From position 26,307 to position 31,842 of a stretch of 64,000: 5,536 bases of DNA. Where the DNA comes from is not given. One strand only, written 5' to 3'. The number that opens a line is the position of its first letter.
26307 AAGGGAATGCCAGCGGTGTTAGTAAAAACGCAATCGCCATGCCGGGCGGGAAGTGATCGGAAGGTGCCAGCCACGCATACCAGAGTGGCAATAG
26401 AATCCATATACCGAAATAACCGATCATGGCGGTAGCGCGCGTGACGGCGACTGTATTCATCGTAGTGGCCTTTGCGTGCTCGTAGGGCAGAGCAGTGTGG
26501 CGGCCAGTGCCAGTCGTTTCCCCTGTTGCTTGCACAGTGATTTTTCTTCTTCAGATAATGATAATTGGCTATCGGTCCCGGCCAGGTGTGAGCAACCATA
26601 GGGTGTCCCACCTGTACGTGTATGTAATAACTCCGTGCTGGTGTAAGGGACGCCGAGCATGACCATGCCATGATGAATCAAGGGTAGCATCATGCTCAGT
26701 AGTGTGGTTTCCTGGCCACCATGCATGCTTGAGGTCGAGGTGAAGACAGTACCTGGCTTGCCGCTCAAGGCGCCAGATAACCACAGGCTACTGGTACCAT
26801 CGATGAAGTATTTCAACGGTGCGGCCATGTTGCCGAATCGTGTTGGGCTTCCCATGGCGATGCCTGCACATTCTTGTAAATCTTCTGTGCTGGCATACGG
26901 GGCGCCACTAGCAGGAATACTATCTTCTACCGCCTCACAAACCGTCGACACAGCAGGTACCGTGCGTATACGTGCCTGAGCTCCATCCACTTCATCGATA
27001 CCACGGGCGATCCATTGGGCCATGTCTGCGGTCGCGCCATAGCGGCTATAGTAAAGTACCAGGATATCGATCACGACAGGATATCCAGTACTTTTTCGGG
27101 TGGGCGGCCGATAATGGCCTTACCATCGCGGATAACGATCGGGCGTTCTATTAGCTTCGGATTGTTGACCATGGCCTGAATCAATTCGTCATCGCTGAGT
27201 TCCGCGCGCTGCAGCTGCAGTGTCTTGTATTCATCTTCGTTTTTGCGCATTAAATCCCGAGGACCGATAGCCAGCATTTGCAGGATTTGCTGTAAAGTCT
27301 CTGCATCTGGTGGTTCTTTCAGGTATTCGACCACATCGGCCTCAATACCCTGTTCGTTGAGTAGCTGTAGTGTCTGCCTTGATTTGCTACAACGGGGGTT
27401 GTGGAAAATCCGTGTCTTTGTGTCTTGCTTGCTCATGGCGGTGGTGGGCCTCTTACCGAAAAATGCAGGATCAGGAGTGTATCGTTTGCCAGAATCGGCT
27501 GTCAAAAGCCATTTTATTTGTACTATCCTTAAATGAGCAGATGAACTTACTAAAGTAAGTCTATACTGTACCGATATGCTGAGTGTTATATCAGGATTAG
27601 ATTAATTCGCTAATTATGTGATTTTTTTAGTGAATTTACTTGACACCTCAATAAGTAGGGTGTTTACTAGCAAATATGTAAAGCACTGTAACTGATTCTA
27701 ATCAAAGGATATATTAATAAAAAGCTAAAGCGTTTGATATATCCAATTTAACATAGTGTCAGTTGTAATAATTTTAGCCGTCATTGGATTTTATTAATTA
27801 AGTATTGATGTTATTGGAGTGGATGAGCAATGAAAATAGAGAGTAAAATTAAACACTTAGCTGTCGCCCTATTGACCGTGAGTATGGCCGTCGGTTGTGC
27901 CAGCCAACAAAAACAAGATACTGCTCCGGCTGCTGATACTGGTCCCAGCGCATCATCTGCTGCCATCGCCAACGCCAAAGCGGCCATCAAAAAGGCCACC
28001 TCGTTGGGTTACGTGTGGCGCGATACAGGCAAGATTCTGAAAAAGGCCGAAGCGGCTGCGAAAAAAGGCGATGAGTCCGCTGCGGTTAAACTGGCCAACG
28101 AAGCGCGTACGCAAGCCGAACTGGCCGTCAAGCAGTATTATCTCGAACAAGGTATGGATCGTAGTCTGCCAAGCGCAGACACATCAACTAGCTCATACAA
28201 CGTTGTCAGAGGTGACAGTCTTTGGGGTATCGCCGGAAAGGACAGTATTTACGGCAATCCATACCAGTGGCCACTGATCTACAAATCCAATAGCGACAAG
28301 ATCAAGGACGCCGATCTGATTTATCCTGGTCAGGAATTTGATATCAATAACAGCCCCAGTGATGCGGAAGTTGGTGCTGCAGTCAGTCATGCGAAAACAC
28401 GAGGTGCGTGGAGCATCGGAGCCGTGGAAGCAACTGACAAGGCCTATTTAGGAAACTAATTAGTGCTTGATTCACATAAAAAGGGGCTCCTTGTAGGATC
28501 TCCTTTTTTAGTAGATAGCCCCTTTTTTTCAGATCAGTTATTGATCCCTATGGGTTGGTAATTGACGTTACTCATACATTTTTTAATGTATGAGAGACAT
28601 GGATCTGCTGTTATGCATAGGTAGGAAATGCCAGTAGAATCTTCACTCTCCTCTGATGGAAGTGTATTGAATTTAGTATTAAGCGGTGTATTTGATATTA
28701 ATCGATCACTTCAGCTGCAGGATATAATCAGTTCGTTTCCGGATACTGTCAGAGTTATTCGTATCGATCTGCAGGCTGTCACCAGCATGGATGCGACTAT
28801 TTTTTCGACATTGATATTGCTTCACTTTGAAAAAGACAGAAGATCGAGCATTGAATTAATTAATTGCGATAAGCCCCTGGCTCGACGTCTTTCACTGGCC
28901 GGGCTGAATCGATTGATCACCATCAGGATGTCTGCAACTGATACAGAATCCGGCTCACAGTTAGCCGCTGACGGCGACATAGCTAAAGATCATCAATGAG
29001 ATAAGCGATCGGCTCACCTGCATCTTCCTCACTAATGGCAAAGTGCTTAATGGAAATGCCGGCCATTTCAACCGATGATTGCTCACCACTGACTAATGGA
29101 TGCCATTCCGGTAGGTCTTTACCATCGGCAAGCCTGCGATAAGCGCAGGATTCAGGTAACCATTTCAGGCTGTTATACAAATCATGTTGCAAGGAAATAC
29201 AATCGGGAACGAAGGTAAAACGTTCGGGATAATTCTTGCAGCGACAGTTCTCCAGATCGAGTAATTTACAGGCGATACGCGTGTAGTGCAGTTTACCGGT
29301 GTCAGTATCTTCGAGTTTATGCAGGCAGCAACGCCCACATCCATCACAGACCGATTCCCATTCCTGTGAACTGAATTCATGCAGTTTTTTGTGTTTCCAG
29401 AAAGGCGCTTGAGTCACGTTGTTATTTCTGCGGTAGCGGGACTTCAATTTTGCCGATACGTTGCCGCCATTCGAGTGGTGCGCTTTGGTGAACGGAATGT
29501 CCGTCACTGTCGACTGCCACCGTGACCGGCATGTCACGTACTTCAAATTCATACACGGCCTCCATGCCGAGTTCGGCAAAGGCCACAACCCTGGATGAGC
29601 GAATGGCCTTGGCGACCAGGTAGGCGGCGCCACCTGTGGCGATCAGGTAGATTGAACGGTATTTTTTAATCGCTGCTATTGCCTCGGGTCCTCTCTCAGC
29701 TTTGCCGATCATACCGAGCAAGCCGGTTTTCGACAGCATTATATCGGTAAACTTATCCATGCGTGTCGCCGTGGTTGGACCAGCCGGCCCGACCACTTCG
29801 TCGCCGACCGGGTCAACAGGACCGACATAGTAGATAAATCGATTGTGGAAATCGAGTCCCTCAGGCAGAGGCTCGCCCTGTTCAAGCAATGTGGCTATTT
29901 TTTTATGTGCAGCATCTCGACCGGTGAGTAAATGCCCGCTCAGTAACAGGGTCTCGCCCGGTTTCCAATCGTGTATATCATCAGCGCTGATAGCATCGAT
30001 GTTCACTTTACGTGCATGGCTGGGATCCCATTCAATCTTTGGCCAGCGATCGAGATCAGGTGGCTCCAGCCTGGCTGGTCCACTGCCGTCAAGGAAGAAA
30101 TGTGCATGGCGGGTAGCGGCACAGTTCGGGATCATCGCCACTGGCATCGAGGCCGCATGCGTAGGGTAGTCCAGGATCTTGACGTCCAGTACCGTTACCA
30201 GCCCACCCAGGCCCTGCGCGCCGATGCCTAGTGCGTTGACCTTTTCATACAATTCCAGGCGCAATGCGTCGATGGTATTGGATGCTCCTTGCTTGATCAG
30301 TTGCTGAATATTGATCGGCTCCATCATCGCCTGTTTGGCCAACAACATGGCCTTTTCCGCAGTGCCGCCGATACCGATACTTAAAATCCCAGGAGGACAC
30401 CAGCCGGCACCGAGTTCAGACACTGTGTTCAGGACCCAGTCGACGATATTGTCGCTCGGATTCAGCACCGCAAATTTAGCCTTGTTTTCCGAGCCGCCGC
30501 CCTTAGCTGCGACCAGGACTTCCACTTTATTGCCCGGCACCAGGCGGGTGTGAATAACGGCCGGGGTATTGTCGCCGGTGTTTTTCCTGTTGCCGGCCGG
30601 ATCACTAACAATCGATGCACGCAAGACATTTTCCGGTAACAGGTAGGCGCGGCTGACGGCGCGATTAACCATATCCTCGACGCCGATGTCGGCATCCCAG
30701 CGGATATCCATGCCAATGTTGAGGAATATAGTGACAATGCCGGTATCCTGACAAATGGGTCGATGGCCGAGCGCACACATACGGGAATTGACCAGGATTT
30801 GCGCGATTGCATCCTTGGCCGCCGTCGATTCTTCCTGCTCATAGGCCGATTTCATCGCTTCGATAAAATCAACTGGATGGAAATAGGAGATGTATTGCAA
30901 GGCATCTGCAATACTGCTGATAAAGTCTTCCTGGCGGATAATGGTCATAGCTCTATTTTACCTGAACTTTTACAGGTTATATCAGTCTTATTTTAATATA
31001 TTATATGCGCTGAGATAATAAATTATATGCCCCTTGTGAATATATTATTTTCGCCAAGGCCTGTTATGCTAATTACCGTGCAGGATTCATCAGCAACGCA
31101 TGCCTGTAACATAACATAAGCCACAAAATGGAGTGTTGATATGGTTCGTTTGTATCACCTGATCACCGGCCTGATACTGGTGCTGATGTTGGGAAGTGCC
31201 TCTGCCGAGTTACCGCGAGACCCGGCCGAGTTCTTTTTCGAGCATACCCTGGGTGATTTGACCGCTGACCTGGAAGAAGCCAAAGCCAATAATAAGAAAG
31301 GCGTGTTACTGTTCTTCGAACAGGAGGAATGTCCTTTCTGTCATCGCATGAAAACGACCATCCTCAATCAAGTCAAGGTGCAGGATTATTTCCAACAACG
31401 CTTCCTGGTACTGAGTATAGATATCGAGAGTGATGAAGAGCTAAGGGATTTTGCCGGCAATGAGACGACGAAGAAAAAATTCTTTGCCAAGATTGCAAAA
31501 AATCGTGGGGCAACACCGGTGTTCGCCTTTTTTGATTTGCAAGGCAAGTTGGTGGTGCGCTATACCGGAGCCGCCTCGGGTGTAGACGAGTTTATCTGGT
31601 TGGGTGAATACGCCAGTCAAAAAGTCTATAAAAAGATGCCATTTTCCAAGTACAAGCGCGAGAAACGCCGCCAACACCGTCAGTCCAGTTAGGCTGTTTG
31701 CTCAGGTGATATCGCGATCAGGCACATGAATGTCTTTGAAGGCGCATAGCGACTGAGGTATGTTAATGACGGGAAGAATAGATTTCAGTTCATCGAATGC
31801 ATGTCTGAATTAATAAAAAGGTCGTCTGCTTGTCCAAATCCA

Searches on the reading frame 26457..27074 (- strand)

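Call 32: search_protein_families(library=pfam, proteins=[window:26457-27074:-], max_evalue=0.001)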
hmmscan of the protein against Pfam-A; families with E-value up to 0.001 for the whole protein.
window:26457-27074:- (205 aa): 3 families
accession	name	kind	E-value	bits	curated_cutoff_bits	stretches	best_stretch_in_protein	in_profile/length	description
PF03358.20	FMN_red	-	9.8e-11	41.9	24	1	12-141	13-141/152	NADPH-dependent FMN reductase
PF12724.12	Flavodoxin_5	-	0.00011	23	27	0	5-39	1-34/145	Flavodoxin domain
PF00258.30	Flavodoxin_1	-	0.00046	20.8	25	1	6-128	1-135/143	Flavodoxin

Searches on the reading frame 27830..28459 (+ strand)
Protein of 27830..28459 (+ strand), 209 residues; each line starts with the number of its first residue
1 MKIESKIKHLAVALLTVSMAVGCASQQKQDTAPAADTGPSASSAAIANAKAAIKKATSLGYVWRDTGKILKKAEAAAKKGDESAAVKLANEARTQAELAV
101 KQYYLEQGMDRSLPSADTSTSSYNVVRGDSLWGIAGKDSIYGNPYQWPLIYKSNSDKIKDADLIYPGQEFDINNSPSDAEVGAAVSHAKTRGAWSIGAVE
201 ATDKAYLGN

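Call 32: search_protein_families(library=pfam, proteins=[window:27830-28459:+], max_evalue=0.001)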
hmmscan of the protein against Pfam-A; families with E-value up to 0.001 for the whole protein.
window:27830-28459:+ (209 aa): 1 family
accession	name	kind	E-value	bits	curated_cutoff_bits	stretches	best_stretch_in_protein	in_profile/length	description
PF01476.26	LysM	-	0.00042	20.7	20.9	0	123-170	1-40/43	LysM domain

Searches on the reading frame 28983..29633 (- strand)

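Call 32: search_protein_families(library=pfam, proteins=[window:28983-29633:-], max_evalue=0.001)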
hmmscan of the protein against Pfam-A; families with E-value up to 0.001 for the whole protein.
window:28983-29633:- (216 aa): 1 family
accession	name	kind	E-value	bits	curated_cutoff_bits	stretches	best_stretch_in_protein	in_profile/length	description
PF03692.20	CxxCxxCC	-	1.4e-09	39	23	1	96-164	2-85/85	Putative zinc- or iron-chelating domain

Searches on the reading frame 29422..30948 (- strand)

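Call 32: search_protein_families(library=pfam, proteins=[window:29422-30948:-], max_evalue=0.001)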
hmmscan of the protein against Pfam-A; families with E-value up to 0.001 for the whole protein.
window:29422-30948:- (508 aa): 2 families
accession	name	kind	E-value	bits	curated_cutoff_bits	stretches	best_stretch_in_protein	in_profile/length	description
PF05681.19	Fumerase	-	3.8e-94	315.4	25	1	12-284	3-269/270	Fumarate hydratase (Fumerase)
PF05683.17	Fumerase_C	-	2.8e-83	278.7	22.2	1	288-489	1-204/205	Fumarase C-terminus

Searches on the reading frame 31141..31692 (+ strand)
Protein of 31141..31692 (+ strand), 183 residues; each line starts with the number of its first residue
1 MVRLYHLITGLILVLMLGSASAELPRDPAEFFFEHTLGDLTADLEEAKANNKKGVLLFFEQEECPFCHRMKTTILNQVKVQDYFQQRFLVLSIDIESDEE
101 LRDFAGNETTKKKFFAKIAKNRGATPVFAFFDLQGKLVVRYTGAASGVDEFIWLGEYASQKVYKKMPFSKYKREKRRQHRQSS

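Call 32: search_protein_families(library=pfam, proteins=[window:31141-31692:+], max_evalue=0.001)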
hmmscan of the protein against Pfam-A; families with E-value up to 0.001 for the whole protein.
window:31141-31692:+ (183 aa): 3 families
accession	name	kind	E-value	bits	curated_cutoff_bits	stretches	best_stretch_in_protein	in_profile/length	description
PF13098.12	Thioredoxin_2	-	1.6e-14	54.6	27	1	49-151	2-100/104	Thioredoxin-like domain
PF13899.12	Thioredoxin_7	-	1.1e-09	38.8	27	1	39-132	5-82/83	Thioredoxin-like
PF05768.20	Glrx-like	-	0.00056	20.6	26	1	56-103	2-44/77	Glutaredoxin-like domain (DUF836)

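Call 62: search_protein_families(library=ncbifam, proteins=[window:31141-31692:+], max_evalue=0.001)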
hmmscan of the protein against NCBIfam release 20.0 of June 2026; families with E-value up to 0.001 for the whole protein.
window:31141-31692:+ (183 aa): 2 families
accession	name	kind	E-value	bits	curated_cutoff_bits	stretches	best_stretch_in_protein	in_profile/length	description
NF043050.1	DisulfRedDsbH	equivalog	4.8e-06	26.7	190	1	43-152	51-156/166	disulfide reductase DsbH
TIGR02738.1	TrbB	equivalog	4.5e-05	23.2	132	1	41-115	36-111/153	type-F conjugative transfer system pilin assembly thiol-disulfide isomerase TrbB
